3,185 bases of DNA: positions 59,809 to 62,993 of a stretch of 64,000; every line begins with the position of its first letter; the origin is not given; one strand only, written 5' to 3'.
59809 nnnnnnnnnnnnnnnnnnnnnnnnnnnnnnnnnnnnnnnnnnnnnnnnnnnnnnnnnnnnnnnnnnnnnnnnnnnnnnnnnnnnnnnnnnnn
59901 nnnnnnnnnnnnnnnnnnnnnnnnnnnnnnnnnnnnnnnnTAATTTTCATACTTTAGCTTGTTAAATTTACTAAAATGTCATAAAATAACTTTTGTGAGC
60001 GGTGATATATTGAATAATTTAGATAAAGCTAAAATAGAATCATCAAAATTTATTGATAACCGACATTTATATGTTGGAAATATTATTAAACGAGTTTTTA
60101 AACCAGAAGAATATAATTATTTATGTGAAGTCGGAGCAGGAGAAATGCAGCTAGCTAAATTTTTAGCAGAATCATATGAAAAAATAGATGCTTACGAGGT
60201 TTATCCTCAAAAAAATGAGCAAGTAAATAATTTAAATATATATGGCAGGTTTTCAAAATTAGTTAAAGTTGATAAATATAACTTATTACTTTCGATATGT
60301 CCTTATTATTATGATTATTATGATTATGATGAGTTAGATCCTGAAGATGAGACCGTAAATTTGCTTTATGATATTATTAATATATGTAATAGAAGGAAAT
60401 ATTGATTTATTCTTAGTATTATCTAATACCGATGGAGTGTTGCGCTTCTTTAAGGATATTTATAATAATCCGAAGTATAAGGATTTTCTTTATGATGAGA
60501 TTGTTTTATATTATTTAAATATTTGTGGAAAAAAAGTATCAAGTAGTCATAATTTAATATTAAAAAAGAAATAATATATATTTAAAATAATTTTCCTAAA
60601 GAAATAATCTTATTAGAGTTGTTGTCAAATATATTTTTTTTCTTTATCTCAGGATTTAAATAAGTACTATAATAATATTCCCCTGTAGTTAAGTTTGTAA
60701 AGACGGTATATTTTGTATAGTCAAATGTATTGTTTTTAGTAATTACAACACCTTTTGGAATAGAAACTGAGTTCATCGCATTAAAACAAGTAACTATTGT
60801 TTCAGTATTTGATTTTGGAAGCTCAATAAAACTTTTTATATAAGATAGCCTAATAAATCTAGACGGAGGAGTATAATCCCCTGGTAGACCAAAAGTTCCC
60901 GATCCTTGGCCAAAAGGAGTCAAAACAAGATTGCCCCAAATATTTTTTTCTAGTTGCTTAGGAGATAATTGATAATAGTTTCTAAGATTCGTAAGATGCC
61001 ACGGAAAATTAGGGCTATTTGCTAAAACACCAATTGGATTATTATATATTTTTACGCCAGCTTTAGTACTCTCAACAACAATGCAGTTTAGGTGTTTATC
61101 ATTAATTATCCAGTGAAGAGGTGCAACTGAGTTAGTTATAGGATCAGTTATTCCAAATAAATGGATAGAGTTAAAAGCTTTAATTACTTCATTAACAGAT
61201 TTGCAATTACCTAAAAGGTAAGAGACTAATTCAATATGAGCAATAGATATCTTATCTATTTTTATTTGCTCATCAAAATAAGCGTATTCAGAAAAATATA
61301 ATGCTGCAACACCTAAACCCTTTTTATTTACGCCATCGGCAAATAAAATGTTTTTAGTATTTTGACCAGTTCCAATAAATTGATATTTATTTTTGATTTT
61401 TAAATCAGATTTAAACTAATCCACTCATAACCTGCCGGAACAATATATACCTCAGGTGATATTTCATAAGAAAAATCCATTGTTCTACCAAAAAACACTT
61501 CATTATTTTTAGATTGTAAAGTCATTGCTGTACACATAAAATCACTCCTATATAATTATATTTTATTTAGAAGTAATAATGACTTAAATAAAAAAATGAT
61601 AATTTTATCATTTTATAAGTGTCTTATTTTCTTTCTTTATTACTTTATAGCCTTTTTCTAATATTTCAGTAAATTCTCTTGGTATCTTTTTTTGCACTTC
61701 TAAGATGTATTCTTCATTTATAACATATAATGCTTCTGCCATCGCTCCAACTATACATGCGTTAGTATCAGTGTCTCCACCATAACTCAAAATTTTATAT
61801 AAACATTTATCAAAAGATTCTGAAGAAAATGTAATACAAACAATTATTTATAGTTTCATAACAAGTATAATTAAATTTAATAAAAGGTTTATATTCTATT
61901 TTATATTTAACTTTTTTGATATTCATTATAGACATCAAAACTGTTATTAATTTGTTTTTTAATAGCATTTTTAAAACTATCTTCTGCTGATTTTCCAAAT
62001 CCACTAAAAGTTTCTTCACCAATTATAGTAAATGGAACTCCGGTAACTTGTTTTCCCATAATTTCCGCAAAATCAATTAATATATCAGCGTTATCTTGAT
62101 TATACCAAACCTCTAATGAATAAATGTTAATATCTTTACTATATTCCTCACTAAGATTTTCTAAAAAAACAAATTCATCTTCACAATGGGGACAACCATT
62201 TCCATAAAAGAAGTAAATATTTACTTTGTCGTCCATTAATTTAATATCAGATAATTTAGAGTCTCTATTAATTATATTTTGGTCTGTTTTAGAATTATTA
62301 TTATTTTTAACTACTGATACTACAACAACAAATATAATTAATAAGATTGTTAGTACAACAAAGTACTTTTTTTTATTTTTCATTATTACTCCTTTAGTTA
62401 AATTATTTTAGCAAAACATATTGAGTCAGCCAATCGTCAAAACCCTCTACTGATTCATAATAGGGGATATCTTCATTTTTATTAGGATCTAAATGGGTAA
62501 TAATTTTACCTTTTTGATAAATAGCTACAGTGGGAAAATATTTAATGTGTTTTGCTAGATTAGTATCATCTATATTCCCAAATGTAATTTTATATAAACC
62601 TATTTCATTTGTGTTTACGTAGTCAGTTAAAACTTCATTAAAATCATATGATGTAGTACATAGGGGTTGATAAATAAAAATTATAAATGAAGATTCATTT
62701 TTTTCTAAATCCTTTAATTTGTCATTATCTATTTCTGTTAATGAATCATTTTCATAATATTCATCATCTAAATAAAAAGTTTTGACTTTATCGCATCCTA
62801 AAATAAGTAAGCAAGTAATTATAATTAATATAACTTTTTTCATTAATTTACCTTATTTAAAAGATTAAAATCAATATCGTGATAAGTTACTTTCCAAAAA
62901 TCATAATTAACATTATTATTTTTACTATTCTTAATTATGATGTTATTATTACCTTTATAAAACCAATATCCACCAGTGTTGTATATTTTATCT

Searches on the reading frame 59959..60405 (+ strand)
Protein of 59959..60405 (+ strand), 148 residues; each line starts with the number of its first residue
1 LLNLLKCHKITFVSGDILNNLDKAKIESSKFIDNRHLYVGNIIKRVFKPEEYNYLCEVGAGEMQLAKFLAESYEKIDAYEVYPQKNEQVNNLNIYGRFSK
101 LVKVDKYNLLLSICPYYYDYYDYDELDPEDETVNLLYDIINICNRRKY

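Call 10: search_protein_families(library=pfam, proteins=[window:59959-60405:+], max_evalue=0.001)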
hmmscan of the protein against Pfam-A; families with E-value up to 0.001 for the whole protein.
window:59959-60405:+ (148 aa): 0 families

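Call 37: search_protein_families(library=ncbifam, proteins=[window:59959-60405:+], max_evalue=0.01)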
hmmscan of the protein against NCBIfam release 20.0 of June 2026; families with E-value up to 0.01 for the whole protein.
window:59959-60405:+ (148 aa): 2 families
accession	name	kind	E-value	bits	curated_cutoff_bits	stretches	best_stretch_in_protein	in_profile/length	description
NF000337.1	erm_SHROVE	exception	0.0027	17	320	1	29-86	8-63/248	ErmE/ErmH/ErmO/ErmR family 23S rRNA (adenine(2058)-N(6))-methyltransferase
NF000499.2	Erm23S_rRNA_broad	equivalog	0.01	15.3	212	0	30-91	4-63/244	23S ribosomal RNA methyltransferase Erm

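Call 65: search_protein_families(library=pfam, proteins=[P0079, P0088, L010:2916-3356:-, L010:2420-2896:-], max_evalue=1)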
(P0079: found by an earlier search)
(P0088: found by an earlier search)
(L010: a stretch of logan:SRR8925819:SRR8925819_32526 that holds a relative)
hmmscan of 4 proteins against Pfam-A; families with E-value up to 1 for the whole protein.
P0079 (187 aa): 0 families

P0088 (318 aa): 2 families
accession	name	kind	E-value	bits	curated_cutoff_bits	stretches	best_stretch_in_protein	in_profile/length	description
PF02275.23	CBAH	-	8.1e-95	318.5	20.4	1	2-307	1-307/316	Linear amide C-N hydrolases, choloylglycine hydrolase family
PF03417.21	AAT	-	0.00011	22.4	23.2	1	10-166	4-130/225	Acyl-coenzyme A:6-aminopenicillanic acid acyl-transferase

L010:2916-3356:- (146 aa): 1 family
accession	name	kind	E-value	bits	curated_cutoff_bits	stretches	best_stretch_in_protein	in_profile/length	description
PF00085.26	Thioredoxin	-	0.00096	19.6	23.5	1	45-123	13-93/103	Thioredoxin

L010:2420-2896:- (158 aa): 12 families
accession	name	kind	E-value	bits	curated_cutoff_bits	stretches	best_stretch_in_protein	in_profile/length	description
PF13192.12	Thioredoxin_3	-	0.00015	22.2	24.8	1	60-130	6-65/76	Thioredoxin domain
PF08534.16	Redoxin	-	0.0002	21.6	26.6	1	45-120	24-90/148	Redoxin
PF13728.12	TraF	-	0.0042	17.4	23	1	32-84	109-161/224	F plasmid transfer operon protein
PF05814.16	Ac76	-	0.0067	16.9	22.5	1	5-43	24-61/83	Orf76 (Ac76)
PF00578.27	AhpC-TSA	-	0.0071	16.7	26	1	38-90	14-65/124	AhpC/TSA family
PF13098.12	Thioredoxin_2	-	0.0075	17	27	1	55-123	8-83/104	Thioredoxin-like domain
PF00085.26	Thioredoxin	-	0.012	16.1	23.5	1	52-99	18-65/103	Thioredoxin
PF12869.13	tRNA_anti-like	-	0.015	15.3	23.5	1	1-84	1-60/146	tRNA_anti-like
PF25184.1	YxzE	-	0.021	16.3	40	1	8-42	3-37/65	YxzE-like putative bacteriocin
PF01323.26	DSBA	-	0.026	14.7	25.6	1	110-142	161-191/191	DSBA-like thioredoxin domain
PF02950.22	Conotoxin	-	0.14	13.6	25.1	1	11-41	3-36/75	Conotoxin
PF07172.16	GRP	-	0.31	12.1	30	1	5-34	3-32/90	Glycine rich protein family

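Call 77: search_protein_families(library=ncbifam, proteins=[L012:284-1201:-], max_evalue=1)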
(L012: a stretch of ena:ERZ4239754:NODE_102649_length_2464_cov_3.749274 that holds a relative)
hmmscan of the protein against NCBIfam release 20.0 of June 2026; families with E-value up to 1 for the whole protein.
L012:284-1201:- (305 aa): 3 families
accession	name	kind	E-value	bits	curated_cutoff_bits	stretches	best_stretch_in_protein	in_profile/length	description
NF038329.2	gly_rich_SclB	equivalog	3.8e-23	82.1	325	1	30-170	147-292/442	LPXTG-anchored collagen-like adhesin Scl2/SclB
NF038330.1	adhesin_SclA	exception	1.8e-21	77.2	400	1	29-170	116-261/405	LPXTG-anchored collagen-like adhesin Scl1/SclA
NF046116.1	adhesin_Lcl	equivalog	7e-19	67.7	500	1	37-169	52-188/431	collagen-like adhesin Lcl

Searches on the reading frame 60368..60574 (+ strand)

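Call 65: search_protein_families(library=pfam, proteins=[P0079, P0088, L010:2916-3356:-, L010:2420-2896:-], max_evalue=1)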
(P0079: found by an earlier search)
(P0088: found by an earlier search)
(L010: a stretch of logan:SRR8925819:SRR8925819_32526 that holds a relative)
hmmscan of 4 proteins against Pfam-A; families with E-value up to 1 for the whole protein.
P0079 (187 aa): 0 families

P0088 (318 aa): 2 families
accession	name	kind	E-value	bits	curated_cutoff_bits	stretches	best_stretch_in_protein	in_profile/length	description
PF02275.23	CBAH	-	8.1e-95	318.5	20.4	1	2-307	1-307/316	Linear amide C-N hydrolases, choloylglycine hydrolase family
PF03417.21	AAT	-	0.00011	22.4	23.2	1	10-166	4-130/225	Acyl-coenzyme A:6-aminopenicillanic acid acyl-transferase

L010:2916-3356:- (146 aa): 1 family
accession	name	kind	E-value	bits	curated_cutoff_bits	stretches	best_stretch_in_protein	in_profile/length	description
PF00085.26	Thioredoxin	-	0.00096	19.6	23.5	1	45-123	13-93/103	Thioredoxin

L010:2420-2896:- (158 aa): 12 families
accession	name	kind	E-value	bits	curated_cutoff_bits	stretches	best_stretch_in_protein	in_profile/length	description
PF13192.12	Thioredoxin_3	-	0.00015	22.2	24.8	1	60-130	6-65/76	Thioredoxin domain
PF08534.16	Redoxin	-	0.0002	21.6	26.6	1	45-120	24-90/148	Redoxin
PF13728.12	TraF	-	0.0042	17.4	23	1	32-84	109-161/224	F plasmid transfer operon protein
PF05814.16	Ac76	-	0.0067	16.9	22.5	1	5-43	24-61/83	Orf76 (Ac76)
PF00578.27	AhpC-TSA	-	0.0071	16.7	26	1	38-90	14-65/124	AhpC/TSA family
PF13098.12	Thioredoxin_2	-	0.0075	17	27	1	55-123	8-83/104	Thioredoxin-like domain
PF00085.26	Thioredoxin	-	0.012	16.1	23.5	1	52-99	18-65/103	Thioredoxin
PF12869.13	tRNA_anti-like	-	0.015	15.3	23.5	1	1-84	1-60/146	tRNA_anti-like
PF25184.1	YxzE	-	0.021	16.3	40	1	8-42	3-37/65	YxzE-like putative bacteriocin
PF01323.26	DSBA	-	0.026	14.7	25.6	1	110-142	161-191/191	DSBA-like thioredoxin domain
PF02950.22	Conotoxin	-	0.14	13.6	25.1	1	11-41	3-36/75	Conotoxin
PF07172.16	GRP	-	0.31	12.1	30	1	5-34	3-32/90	Glycine rich protein family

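Call 77: search_protein_families(library=ncbifam, proteins=[L012:284-1201:-], max_evalue=1)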
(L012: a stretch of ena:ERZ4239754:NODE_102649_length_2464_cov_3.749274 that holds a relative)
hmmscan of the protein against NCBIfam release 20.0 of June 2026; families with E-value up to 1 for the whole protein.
L012:284-1201:- (305 aa): 3 families
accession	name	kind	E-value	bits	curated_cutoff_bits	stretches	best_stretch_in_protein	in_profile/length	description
NF038329.2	gly_rich_SclB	equivalog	3.8e-23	82.1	325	1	30-170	147-292/442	LPXTG-anchored collagen-like adhesin Scl2/SclB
NF038330.1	adhesin_SclA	exception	1.8e-21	77.2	400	1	29-170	116-261/405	LPXTG-anchored collagen-like adhesin Scl1/SclA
NF046116.1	adhesin_Lcl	equivalog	7e-19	67.7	500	1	37-169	52-188/431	collagen-like adhesin Lcl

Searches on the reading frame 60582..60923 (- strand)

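Call 10: search_protein_families(library=pfam, proteins=[window:60582-60923:-], max_evalue=0.001)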
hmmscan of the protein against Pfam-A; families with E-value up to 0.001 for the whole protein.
window:60582-60923:- (113 aa): 1 family
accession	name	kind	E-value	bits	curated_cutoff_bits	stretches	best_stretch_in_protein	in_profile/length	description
PF02275.23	CBAH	-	3e-29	103.1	20.4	1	1-102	206-307/316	Linear amide C-N hydrolases, choloylglycine hydrolase family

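Call 65: search_protein_families(library=pfam, proteins=[P0079, P0088, L010:2916-3356:-, L010:2420-2896:-], max_evalue=1)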
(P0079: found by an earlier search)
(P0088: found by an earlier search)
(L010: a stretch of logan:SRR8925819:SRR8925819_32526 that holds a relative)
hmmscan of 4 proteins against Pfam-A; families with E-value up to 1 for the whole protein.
P0079 (187 aa): 0 families

P0088 (318 aa): 2 families
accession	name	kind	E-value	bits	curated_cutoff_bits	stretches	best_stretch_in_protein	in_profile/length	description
PF02275.23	CBAH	-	8.1e-95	318.5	20.4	1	2-307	1-307/316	Linear amide C-N hydrolases, choloylglycine hydrolase family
PF03417.21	AAT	-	0.00011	22.4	23.2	1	10-166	4-130/225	Acyl-coenzyme A:6-aminopenicillanic acid acyl-transferase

L010:2916-3356:- (146 aa): 1 family
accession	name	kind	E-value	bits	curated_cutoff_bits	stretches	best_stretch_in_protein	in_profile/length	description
PF00085.26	Thioredoxin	-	0.00096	19.6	23.5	1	45-123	13-93/103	Thioredoxin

L010:2420-2896:- (158 aa): 12 families
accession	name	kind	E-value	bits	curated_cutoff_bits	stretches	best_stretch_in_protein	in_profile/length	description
PF13192.12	Thioredoxin_3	-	0.00015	22.2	24.8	1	60-130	6-65/76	Thioredoxin domain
PF08534.16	Redoxin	-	0.0002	21.6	26.6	1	45-120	24-90/148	Redoxin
PF13728.12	TraF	-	0.0042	17.4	23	1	32-84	109-161/224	F plasmid transfer operon protein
PF05814.16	Ac76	-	0.0067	16.9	22.5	1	5-43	24-61/83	Orf76 (Ac76)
PF00578.27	AhpC-TSA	-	0.0071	16.7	26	1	38-90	14-65/124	AhpC/TSA family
PF13098.12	Thioredoxin_2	-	0.0075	17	27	1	55-123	8-83/104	Thioredoxin-like domain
PF00085.26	Thioredoxin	-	0.012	16.1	23.5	1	52-99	18-65/103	Thioredoxin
PF12869.13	tRNA_anti-like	-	0.015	15.3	23.5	1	1-84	1-60/146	tRNA_anti-like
PF25184.1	YxzE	-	0.021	16.3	40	1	8-42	3-37/65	YxzE-like putative bacteriocin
PF01323.26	DSBA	-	0.026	14.7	25.6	1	110-142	161-191/191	DSBA-like thioredoxin domain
PF02950.22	Conotoxin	-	0.14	13.6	25.1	1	11-41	3-36/75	Conotoxin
PF07172.16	GRP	-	0.31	12.1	30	1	5-34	3-32/90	Glycine rich protein family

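Call 77: search_protein_families(library=ncbifam, proteins=[L012:284-1201:-], max_evalue=1)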
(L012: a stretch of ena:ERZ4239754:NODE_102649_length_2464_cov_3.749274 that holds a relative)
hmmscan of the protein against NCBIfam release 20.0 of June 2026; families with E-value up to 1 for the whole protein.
L012:284-1201:- (305 aa): 3 families
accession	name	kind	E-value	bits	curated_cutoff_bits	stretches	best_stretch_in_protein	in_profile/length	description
NF038329.2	gly_rich_SclB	equivalog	3.8e-23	82.1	325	1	30-170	147-292/442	LPXTG-anchored collagen-like adhesin Scl2/SclB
NF038330.1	adhesin_SclA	exception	1.8e-21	77.2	400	1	29-170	116-261/405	LPXTG-anchored collagen-like adhesin Scl1/SclA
NF046116.1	adhesin_Lcl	equivalog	7e-19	67.7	500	1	37-169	52-188/431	collagen-like adhesin Lcl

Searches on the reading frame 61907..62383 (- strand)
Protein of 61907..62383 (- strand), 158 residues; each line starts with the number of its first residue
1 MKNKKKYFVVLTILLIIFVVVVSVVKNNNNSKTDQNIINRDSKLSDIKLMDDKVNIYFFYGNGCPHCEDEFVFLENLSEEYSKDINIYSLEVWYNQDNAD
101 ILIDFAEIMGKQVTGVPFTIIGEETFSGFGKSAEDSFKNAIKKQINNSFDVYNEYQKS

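Call 10: search_protein_families(library=pfam, proteins=[window:61907-62383:-], max_evalue=0.001)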
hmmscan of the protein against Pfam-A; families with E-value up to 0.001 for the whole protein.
window:61907-62383:- (158 aa): 2 families
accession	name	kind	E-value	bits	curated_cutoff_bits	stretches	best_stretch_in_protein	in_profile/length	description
PF13192.12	Thioredoxin_3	-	0.00015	22.2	24.8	1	60-130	6-65/76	Thioredoxin domain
PF08534.16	Redoxin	-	0.0002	21.6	26.6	1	45-120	24-90/148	Redoxin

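Call 65: search_protein_families(library=pfam, proteins=[P0079, P0088, L010:2916-3356:-, L010:2420-2896:-], max_evalue=1)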
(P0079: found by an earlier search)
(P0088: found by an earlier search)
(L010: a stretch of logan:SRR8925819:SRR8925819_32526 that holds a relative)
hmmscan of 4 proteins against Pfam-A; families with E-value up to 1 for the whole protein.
P0079 (187 aa): 0 families

P0088 (318 aa): 2 families
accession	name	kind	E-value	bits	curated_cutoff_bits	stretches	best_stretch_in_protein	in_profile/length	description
PF02275.23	CBAH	-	8.1e-95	318.5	20.4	1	2-307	1-307/316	Linear amide C-N hydrolases, choloylglycine hydrolase family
PF03417.21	AAT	-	0.00011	22.4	23.2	1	10-166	4-130/225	Acyl-coenzyme A:6-aminopenicillanic acid acyl-transferase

L010:2916-3356:- (146 aa): 1 family
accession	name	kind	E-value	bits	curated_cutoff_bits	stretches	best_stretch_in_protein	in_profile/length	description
PF00085.26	Thioredoxin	-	0.00096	19.6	23.5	1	45-123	13-93/103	Thioredoxin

L010:2420-2896:- (158 aa): 12 families
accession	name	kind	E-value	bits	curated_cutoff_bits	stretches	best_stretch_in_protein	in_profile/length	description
PF13192.12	Thioredoxin_3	-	0.00015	22.2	24.8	1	60-130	6-65/76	Thioredoxin domain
PF08534.16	Redoxin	-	0.0002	21.6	26.6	1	45-120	24-90/148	Redoxin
PF13728.12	TraF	-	0.0042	17.4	23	1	32-84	109-161/224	F plasmid transfer operon protein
PF05814.16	Ac76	-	0.0067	16.9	22.5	1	5-43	24-61/83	Orf76 (Ac76)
PF00578.27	AhpC-TSA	-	0.0071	16.7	26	1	38-90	14-65/124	AhpC/TSA family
PF13098.12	Thioredoxin_2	-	0.0075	17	27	1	55-123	8-83/104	Thioredoxin-like domain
PF00085.26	Thioredoxin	-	0.012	16.1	23.5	1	52-99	18-65/103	Thioredoxin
PF12869.13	tRNA_anti-like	-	0.015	15.3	23.5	1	1-84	1-60/146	tRNA_anti-like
PF25184.1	YxzE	-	0.021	16.3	40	1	8-42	3-37/65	YxzE-like putative bacteriocin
PF01323.26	DSBA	-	0.026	14.7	25.6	1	110-142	161-191/191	DSBA-like thioredoxin domain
PF02950.22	Conotoxin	-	0.14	13.6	25.1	1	11-41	3-36/75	Conotoxin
PF07172.16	GRP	-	0.31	12.1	30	1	5-34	3-32/90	Glycine rich protein family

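Call 77: search_protein_families(library=ncbifam, proteins=[L012:284-1201:-], max_evalue=1)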
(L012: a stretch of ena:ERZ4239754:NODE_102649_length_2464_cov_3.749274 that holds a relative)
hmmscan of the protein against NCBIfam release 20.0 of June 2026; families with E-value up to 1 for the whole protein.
L012:284-1201:- (305 aa): 3 families
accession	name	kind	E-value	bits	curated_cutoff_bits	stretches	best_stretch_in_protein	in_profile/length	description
NF038329.2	gly_rich_SclB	equivalog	3.8e-23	82.1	325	1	30-170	147-292/442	LPXTG-anchored collagen-like adhesin Scl2/SclB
NF038330.1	adhesin_SclA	exception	1.8e-21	77.2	400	1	29-170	116-261/405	LPXTG-anchored collagen-like adhesin Scl1/SclA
NF046116.1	adhesin_Lcl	equivalog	7e-19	67.7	500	1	37-169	52-188/431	collagen-like adhesin Lcl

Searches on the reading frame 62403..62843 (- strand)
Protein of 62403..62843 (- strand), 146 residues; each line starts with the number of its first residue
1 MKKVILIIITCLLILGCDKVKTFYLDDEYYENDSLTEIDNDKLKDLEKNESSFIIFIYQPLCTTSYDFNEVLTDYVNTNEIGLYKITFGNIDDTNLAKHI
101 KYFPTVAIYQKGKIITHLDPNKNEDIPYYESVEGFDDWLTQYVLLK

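Call 10: search_protein_families(library=pfam, proteins=[window:62403-62843:-], max_evalue=0.001)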
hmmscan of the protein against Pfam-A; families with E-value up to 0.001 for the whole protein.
window:62403-62843:- (146 aa): 1 family
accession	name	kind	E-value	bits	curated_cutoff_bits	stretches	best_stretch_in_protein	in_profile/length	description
PF00085.26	Thioredoxin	-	0.00096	19.6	23.5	0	45-123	13-93/103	Thioredoxin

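Call 65: search_protein_families(library=pfam, proteins=[P0079, P0088, L010:2916-3356:-, L010:2420-2896:-], max_evalue=1)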
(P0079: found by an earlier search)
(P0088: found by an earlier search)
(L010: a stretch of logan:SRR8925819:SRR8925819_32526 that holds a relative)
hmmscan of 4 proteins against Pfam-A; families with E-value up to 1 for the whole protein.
P0079 (187 aa): 0 families

P0088 (318 aa): 2 families
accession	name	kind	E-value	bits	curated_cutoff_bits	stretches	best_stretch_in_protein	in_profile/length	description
PF02275.23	CBAH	-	8.1e-95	318.5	20.4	1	2-307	1-307/316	Linear amide C-N hydrolases, choloylglycine hydrolase family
PF03417.21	AAT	-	0.00011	22.4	23.2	1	10-166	4-130/225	Acyl-coenzyme A:6-aminopenicillanic acid acyl-transferase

L010:2916-3356:- (146 aa): 1 family
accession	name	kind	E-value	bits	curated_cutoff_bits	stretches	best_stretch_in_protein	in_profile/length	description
PF00085.26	Thioredoxin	-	0.00096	19.6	23.5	1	45-123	13-93/103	Thioredoxin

L010:2420-2896:- (158 aa): 12 families
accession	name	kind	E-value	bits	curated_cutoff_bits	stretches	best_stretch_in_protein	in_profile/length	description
PF13192.12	Thioredoxin_3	-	0.00015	22.2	24.8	1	60-130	6-65/76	Thioredoxin domain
PF08534.16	Redoxin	-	0.0002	21.6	26.6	1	45-120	24-90/148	Redoxin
PF13728.12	TraF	-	0.0042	17.4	23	1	32-84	109-161/224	F plasmid transfer operon protein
PF05814.16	Ac76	-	0.0067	16.9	22.5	1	5-43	24-61/83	Orf76 (Ac76)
PF00578.27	AhpC-TSA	-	0.0071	16.7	26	1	38-90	14-65/124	AhpC/TSA family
PF13098.12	Thioredoxin_2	-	0.0075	17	27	1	55-123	8-83/104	Thioredoxin-like domain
PF00085.26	Thioredoxin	-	0.012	16.1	23.5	1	52-99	18-65/103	Thioredoxin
PF12869.13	tRNA_anti-like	-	0.015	15.3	23.5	1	1-84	1-60/146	tRNA_anti-like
PF25184.1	YxzE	-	0.021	16.3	40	1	8-42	3-37/65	YxzE-like putative bacteriocin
PF01323.26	DSBA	-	0.026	14.7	25.6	1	110-142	161-191/191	DSBA-like thioredoxin domain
PF02950.22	Conotoxin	-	0.14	13.6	25.1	1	11-41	3-36/75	Conotoxin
PF07172.16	GRP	-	0.31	12.1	30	1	5-34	3-32/90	Glycine rich protein family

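Call 77: search_protein_families(library=ncbifam, proteins=[L012:284-1201:-], max_evalue=1)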
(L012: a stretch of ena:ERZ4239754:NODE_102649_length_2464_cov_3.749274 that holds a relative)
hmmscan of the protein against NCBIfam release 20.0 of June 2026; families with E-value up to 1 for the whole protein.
L012:284-1201:- (305 aa): 3 families
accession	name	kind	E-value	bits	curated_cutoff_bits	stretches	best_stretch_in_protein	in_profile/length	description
NF038329.2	gly_rich_SclB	equivalog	3.8e-23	82.1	325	1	30-170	147-292/442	LPXTG-anchored collagen-like adhesin Scl2/SclB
NF038330.1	adhesin_SclA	exception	1.8e-21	77.2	400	1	29-170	116-261/405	LPXTG-anchored collagen-like adhesin Scl1/SclA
NF046116.1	adhesin_Lcl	equivalog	7e-19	67.7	500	1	37-169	52-188/431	collagen-like adhesin Lcl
